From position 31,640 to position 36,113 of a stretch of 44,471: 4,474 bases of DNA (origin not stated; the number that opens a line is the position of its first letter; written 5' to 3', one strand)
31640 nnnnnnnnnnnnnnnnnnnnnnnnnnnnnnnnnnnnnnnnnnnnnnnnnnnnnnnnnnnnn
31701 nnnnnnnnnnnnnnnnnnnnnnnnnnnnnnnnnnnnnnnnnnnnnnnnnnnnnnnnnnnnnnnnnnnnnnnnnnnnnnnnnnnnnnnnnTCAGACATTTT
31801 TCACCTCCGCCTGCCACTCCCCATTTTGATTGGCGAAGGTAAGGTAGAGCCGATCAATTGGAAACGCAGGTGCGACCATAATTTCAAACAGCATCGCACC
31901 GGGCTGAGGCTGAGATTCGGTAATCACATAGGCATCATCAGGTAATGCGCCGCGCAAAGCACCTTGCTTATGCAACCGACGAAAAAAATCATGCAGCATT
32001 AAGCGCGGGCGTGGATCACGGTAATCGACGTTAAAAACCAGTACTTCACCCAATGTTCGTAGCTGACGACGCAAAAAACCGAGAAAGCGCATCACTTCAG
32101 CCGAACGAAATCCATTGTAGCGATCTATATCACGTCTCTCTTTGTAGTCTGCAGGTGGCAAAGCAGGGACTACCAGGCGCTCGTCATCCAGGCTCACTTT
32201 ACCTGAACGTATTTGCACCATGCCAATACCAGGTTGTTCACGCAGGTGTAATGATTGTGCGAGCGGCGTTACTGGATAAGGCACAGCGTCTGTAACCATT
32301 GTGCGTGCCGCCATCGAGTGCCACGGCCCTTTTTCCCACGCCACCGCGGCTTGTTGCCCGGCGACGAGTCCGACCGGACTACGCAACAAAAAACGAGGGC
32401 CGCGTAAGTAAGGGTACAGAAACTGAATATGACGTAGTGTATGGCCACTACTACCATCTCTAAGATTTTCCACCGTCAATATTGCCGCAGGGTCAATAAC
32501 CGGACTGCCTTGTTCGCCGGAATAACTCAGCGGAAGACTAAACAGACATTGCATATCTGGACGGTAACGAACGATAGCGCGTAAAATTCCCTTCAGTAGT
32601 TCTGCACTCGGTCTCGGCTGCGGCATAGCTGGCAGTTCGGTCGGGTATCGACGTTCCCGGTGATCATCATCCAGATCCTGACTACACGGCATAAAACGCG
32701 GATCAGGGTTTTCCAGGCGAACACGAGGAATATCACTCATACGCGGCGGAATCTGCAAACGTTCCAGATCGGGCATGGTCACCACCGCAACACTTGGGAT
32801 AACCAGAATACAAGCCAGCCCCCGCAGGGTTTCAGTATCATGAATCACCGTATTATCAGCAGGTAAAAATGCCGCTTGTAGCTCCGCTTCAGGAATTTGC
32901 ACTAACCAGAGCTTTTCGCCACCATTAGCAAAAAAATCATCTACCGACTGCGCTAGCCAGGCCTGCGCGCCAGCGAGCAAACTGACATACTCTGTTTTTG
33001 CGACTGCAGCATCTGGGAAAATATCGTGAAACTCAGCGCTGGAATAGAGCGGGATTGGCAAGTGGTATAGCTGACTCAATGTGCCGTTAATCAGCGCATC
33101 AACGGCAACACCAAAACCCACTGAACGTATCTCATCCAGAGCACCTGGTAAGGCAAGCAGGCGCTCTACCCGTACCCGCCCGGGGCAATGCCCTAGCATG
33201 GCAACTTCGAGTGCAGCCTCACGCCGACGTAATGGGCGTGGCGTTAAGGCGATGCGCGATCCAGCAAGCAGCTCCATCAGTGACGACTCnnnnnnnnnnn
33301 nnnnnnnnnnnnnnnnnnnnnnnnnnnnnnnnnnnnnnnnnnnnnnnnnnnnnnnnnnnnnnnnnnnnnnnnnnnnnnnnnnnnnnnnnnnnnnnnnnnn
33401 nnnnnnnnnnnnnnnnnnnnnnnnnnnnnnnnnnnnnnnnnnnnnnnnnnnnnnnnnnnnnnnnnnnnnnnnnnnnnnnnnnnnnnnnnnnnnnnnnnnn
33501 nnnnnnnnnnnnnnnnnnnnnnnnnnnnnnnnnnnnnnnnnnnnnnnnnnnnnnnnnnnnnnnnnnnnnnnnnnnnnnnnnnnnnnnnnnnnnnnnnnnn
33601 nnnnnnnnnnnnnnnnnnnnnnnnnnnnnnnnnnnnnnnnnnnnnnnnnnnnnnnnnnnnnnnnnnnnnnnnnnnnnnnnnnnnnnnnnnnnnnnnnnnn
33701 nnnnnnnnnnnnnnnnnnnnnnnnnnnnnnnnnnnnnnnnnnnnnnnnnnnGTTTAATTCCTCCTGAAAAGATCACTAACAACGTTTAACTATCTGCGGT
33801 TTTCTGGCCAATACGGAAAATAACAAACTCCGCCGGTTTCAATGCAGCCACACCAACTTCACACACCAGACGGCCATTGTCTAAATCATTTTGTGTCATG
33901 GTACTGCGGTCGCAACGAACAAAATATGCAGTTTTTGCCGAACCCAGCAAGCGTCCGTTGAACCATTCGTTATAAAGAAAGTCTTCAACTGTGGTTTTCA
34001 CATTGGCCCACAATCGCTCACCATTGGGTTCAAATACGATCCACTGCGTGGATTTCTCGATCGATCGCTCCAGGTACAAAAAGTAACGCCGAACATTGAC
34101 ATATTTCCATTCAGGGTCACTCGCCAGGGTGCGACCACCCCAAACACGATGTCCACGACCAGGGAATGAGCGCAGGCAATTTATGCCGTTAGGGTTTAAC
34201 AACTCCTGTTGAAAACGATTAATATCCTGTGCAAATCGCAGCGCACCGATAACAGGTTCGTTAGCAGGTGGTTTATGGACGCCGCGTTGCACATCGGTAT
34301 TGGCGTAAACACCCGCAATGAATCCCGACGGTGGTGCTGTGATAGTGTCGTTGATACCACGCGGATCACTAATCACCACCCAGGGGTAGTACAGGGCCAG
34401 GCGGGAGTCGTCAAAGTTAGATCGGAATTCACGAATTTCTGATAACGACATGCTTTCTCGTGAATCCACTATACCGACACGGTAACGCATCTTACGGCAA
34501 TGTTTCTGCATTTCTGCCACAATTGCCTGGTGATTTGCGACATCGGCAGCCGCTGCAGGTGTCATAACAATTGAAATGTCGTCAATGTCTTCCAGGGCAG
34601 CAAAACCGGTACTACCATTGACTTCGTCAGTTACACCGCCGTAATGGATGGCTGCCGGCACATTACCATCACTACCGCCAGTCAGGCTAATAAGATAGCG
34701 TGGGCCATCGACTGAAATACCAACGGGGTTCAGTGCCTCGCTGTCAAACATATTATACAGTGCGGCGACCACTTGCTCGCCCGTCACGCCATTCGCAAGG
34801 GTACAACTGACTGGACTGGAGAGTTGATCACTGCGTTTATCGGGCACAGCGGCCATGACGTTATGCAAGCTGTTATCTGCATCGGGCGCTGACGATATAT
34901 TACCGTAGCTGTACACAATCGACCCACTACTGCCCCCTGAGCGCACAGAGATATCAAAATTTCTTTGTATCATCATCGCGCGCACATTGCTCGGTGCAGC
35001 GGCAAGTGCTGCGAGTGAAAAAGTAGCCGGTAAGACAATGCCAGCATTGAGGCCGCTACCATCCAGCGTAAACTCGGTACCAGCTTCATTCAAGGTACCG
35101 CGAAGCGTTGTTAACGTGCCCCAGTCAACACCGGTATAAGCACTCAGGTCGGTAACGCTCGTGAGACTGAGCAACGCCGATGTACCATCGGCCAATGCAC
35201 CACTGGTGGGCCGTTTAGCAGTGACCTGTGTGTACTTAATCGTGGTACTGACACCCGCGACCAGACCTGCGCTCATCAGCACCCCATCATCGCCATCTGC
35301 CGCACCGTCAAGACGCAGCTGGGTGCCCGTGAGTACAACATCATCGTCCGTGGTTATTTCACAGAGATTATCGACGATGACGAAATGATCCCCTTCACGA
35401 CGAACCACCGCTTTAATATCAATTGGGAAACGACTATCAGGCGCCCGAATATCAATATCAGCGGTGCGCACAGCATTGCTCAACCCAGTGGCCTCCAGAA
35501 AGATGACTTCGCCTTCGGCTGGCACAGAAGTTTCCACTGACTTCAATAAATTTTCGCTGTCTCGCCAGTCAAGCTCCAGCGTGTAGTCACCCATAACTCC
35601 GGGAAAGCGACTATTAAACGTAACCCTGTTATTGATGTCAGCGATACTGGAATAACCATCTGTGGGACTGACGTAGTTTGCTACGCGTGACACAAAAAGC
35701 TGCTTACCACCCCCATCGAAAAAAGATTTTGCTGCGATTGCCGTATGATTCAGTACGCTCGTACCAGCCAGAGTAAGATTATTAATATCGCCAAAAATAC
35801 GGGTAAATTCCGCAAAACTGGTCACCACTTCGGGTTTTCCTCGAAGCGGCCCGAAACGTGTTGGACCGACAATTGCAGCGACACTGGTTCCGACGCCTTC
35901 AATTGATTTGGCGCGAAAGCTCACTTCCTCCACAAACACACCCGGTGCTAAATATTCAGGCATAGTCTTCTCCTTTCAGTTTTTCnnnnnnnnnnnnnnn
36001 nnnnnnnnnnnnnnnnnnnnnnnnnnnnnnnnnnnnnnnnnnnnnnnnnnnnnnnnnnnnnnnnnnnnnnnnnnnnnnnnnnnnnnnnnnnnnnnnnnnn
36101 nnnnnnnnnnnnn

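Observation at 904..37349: Complete 36-kb tail-only contractile injection system (eCIS/CIS) operon with a non-canonical parts list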

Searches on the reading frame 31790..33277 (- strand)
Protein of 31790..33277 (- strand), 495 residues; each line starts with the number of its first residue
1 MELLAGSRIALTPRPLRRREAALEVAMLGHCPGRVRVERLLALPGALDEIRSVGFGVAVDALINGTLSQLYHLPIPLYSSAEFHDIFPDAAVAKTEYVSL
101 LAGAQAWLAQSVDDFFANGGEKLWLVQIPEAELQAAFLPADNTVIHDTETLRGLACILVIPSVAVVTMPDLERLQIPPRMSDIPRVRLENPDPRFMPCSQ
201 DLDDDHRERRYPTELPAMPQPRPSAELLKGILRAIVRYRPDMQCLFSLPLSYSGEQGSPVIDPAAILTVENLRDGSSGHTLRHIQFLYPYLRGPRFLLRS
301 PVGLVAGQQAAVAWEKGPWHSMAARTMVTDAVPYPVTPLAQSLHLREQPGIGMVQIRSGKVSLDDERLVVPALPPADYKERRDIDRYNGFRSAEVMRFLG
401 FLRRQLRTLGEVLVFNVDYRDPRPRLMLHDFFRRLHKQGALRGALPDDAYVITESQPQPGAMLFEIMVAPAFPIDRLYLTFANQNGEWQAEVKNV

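Call 5: search_protein_families(library=pfam, proteins=[window:31790-33277:-], max_evalue=0.01)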
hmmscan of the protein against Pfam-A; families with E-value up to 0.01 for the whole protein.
window:31790-33277:- (495 aa): 0 families

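Call 12: search_protein_families(library=ncbifam, proteins=[window:31790-33277:-], max_evalue=0.1)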
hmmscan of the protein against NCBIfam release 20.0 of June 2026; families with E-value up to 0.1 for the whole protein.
window:31790-33277:- (495 aa): 0 families

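Call 13: search_protein_families(library=phrogs, proteins=[window:31790-33277:-], max_evalue=0.1)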
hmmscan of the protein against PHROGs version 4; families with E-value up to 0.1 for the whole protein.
window:31790-33277:- (495 aa): 1 family
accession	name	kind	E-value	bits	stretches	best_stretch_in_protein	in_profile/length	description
phrog_17610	-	tail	0.00056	18.8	1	389-493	1003-1116/1135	tail sheath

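Call 15: search_solved_structures(query=window:31790-33277:-, max_evalue=1)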
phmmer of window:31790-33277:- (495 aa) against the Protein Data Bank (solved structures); distinct sequences matched with E-value up to 1: 1.
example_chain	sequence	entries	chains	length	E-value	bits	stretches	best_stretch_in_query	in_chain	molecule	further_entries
9qgl_2A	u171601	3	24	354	0.09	14.7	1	383-483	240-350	Phage tail sheath family protein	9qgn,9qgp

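Call 39: search_solved_structures(query=A2, max_evalue=1, show_alignments=1)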
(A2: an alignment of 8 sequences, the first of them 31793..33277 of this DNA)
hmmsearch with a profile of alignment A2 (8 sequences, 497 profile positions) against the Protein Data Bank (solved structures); distinct sequences matched with E-value up to 1: 17.
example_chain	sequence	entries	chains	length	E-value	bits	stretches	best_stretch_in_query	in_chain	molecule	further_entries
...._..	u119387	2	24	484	8.9e-09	37.5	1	303-488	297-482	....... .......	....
6rao_C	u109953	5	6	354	5.1e-07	31.6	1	390-485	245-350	Afp2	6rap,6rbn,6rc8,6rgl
7adz_2A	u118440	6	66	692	5.8e-07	31.5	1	304-488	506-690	Putative phage tail sheath protein FI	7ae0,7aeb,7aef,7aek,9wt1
6rao_D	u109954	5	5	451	1.2e-06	30.4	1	304-486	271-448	Afp3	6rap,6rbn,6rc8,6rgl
9qgl_2A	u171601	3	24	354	2.1e-06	29.6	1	302-487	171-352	Phage tail sheath family protein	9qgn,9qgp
6j0b_A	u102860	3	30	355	8.8e-06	27.6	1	392-486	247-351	Pvc2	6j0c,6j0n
6j0n_V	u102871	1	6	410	9.6e-06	27.5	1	393-484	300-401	Pvc4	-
9qgl_4A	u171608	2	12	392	1.8e-05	26.5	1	398-484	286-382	Phage tail sheath family protein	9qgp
9qgl_3A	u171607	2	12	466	4e-05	25.4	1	390-486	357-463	Phage tail sheath family protein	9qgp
9ezm_A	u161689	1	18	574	4.1e-05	25.4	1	397-481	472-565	Phage tail sheath protein FI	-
6j0n_t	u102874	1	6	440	0.00059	21.6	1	303-486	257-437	Pvc3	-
8bky_A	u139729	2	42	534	0.00062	21.5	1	392-483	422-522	Phage tail sheath protein | Phage tail sheath family protein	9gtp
8bl4_V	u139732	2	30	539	0.00065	21.4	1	392-483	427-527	Phage tail sheath family protein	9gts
9r9h_T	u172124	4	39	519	0.028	16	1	396-488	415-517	Phage tail sheath family protein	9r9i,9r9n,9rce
6rao_E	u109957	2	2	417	0.042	15.4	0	301-454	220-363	Afp4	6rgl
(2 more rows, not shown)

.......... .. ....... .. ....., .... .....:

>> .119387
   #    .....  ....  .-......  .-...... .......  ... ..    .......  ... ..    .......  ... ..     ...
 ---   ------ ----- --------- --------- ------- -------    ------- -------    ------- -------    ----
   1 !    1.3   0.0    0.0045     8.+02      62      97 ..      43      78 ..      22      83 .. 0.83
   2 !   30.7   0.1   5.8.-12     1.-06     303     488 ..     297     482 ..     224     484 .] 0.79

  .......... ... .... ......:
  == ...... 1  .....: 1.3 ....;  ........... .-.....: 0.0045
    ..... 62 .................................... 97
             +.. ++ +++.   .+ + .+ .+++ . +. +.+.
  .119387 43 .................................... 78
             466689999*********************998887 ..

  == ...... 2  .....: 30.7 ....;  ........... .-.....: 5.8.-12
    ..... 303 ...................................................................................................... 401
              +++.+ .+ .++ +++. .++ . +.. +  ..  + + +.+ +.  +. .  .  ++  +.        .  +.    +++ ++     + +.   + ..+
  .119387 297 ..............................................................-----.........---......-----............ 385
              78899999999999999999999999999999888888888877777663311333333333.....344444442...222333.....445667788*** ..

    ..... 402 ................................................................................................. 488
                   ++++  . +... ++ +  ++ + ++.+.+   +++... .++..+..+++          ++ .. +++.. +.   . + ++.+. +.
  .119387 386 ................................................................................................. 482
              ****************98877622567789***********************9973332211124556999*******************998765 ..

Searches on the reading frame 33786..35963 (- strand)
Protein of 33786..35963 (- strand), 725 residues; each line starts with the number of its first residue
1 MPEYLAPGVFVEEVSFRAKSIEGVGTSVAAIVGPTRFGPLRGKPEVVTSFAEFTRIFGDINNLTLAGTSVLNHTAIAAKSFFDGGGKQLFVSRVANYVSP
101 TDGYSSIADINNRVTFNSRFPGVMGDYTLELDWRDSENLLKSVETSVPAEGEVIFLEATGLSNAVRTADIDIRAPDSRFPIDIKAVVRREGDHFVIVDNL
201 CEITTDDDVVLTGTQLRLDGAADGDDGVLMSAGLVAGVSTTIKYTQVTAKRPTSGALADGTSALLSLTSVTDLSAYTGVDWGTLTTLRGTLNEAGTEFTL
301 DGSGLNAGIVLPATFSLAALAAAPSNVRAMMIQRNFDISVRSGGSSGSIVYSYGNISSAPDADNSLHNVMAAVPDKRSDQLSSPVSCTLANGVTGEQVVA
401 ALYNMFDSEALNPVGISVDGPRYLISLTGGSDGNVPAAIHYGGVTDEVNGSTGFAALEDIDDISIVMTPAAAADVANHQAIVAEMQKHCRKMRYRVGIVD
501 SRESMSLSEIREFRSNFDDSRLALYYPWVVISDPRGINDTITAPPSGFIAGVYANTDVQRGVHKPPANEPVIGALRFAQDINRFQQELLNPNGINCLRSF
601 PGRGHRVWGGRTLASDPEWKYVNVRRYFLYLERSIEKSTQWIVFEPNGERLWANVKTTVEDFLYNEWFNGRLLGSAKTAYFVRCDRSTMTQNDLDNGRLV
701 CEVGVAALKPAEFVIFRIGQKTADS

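Call 5: search_protein_families(library=pfam, proteins=[window:33786-35963:-], max_evalue=0.01)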
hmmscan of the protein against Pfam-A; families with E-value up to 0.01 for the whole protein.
window:33786-35963:- (725 aa): 2 families
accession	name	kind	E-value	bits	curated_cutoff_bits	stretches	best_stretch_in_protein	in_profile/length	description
PF04984.19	Phage_sheath_1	-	6.7e-22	78.5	31.4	1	462-613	19-168/168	Phage tail sheath protein subtilisin-like domain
PF17482.7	Phage_sheath_1C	-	1.2e-13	51.4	26.9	1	615-718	2-101/104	Phage tail sheath C-terminal domain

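Call 9: search_dna_similar(query=window:33786-35963:-, collection=plasmids, mode=protein, max_rows=20)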
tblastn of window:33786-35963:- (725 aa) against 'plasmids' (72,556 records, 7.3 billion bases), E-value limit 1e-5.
Records with a match: 161; places in all: 263; records where one place covers at least 80% of the query: 0.
Best place of each record, by identity: <60% 161.
By first word of the organism name: Streptomyces 33; Serratia 32; Klebsiella 9; Deinococcus 6; Escherichia 6; Paracoccus 5; Enterobacter 5; Ensifer 4; Chromobacterium 4; Cereibacter 3; and 38 more.
By predicted mobility (MOB-suite, as given by PLSDB): non-mobilizable 89; conjugative 55; mobilizable 17.
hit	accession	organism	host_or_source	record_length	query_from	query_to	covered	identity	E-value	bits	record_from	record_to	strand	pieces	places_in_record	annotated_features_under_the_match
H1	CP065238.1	Streptomyces clavuligerus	cell culture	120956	1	725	63%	43.6%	4e-84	375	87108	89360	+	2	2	phage tail sheath subtilisin-like domain-containing protein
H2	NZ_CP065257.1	Streptomyces clavuligerus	cell culture,lab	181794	1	725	63%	43.6%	4e-84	375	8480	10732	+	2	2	phage tail sheath C-terminal domain-containing protein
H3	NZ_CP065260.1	Streptomyces clavuligerus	cell culture,lab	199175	1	725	63%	43.6%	4e-84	375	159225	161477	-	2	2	phage tail sheath C-terminal domain-containing protein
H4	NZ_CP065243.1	Streptomyces clavuligerus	cell culture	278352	1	725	63%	43.6%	4e-84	375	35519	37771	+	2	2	phage tail sheath C-terminal domain-containing protein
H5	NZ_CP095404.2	Rhodococcus opacus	Whole organism,nitrophenolics and ...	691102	1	725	56%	49.2%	1e-91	420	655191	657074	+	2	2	phage tail sheath subtilisin-like domain-containing protein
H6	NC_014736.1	Halogeometricum borinquense DSM 11551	-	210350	1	722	64%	40.7%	1e-71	332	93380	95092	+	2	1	phage tail sheath family protein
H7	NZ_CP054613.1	Paenibacillus cellulosilyticus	cell culture,soil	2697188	1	720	58%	42.7%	2e-75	345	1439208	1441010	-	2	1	none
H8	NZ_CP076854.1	Rhizobium sp. WYJ-E13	Curcuma wenyujin Y.H. Chen et C. ...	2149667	1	725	54%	45.3%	7e-70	332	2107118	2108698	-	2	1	none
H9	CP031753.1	Cereibacter sphaeroides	cell culture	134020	1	725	57%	42.5%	6e-65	315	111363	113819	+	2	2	phage tail sheath protein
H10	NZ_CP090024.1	Cereibacter azotoformans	cell culture,Aquaculture sediment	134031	1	725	57%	42.5%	6e-65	315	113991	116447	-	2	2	phage tail sheath C-terminal domain-containing protein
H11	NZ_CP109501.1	Streptomyces sp. NBC_01426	-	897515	1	720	53%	45.3%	1e-77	349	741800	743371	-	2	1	phage tail sheath subtilisin-like domain-containing protein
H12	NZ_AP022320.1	Burkholderia sp. THE68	Togo hemipterus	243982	1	725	54%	44.5%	1e-71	324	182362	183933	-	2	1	phage tail sheath family protein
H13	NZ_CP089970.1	Cereibacter azotoformans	Owen's River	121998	1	725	56%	42.5%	2e-63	310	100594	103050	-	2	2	phage tail sheath C-terminal domain-containing protein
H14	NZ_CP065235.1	Streptomyces clavuligerus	cell culture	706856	1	720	56%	42.4%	1e-73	330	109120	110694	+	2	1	phage tail sheath subtilisin-like domain-containing protein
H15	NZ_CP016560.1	Streptomyces clavuligerus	-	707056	1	720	56%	42.4%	1e-73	330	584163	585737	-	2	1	phage tail sheath subtilisin-like domain-containing protein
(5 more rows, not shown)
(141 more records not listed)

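Call 10: search_solved_structures(query=window:33786-35963:-, max_evalue=0.01)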
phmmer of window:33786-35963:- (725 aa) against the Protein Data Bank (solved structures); distinct sequences matched with E-value up to 0.01: 21.
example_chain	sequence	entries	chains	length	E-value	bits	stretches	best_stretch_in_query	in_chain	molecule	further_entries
8bky_A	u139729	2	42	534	1.3e-97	331.1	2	448-721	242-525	Phage tail sheath protein | Phage tail sheath family protein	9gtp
8bl4_V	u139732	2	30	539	4.3e-95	322.8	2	448-721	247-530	Phage tail sheath family protein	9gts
9ezm_A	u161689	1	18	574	1.2e-92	314.7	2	432-723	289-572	Phage tail sheath protein FI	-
6rao_D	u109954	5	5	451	3.3e-49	171.1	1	539-720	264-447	Afp3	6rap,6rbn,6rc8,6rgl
9qgl_2A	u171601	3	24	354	3.4e-45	157.9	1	507-723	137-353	Phage tail sheath family protein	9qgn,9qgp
9qgl_3A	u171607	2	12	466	7.7e-43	150.1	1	530-723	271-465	Phage tail sheath family protein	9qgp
6j0b_A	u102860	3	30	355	7.8e-43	150.1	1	505-720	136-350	Pvc2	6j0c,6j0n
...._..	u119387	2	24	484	2.9e-42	148.2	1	542-723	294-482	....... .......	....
7adz_2A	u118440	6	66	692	7.3e-42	146.9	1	540-723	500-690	Putative phage tail sheath protein FI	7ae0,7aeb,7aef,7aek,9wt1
6rao_C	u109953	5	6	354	1.9e-40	142.2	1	439-722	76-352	Afp2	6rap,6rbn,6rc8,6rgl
6j0n_t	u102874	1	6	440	1.8e-38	135.7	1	541-720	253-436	Pvc3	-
9r9h_T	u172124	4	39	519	5.7e-33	117.5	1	543-723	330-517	Phage tail sheath family protein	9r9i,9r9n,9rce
6j0n_V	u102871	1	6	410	9.6e-28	100.2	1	534-716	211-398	Pvc4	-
9qgl_4A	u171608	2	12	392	3.6e-25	91.7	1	487-717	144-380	Phage tail sheath family protein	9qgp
6rao_E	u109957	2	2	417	1.5e-22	83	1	488-717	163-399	Afp4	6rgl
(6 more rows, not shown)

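Call 11: find_encoding_contigs(protein=window:33786-35963:-, flank=10000, max_places=6)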
Protein window:33786-35963:- (725 aa): 3 contigs read that carry it; 1 place shown.
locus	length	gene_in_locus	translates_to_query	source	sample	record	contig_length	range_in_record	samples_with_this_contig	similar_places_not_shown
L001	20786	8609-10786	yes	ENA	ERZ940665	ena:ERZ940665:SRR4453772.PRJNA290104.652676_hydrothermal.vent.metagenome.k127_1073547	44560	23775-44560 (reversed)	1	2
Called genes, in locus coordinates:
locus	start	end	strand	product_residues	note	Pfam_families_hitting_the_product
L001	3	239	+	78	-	?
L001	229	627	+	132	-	PF00376:MerR, PF13411:MerR_1, PF09278:MerR-DNA-bind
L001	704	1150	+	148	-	PF26622:DUF8199 (weak)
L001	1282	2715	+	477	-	PF13115:YtkA, PF25919:BSH_CusB, PF25973:BSH_CzcB, PF25869:3HB_CusB, PF25944:Beta-barrel_RND (weak), PF25954:Beta-barrel_RND_2, PF25989:YknX_C, PF25975:CzcB_C, +1 more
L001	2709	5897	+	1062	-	PF00873:ACR_tran, PF03176:MMPL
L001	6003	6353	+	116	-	PF11604:CusF_Ec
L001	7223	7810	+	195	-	PF14065:Pvc16_N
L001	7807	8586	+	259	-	-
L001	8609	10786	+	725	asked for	PF04984:Phage_sheath_1, PF17482:Phage_sheath_1C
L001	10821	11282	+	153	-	PF06841:Phage_T4_gp19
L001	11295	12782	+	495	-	-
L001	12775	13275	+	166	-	PF06841:Phage_T4_gp19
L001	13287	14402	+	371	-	PF19266:CIS_tube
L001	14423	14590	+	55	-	-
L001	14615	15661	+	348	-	PF05954:Phage_GPD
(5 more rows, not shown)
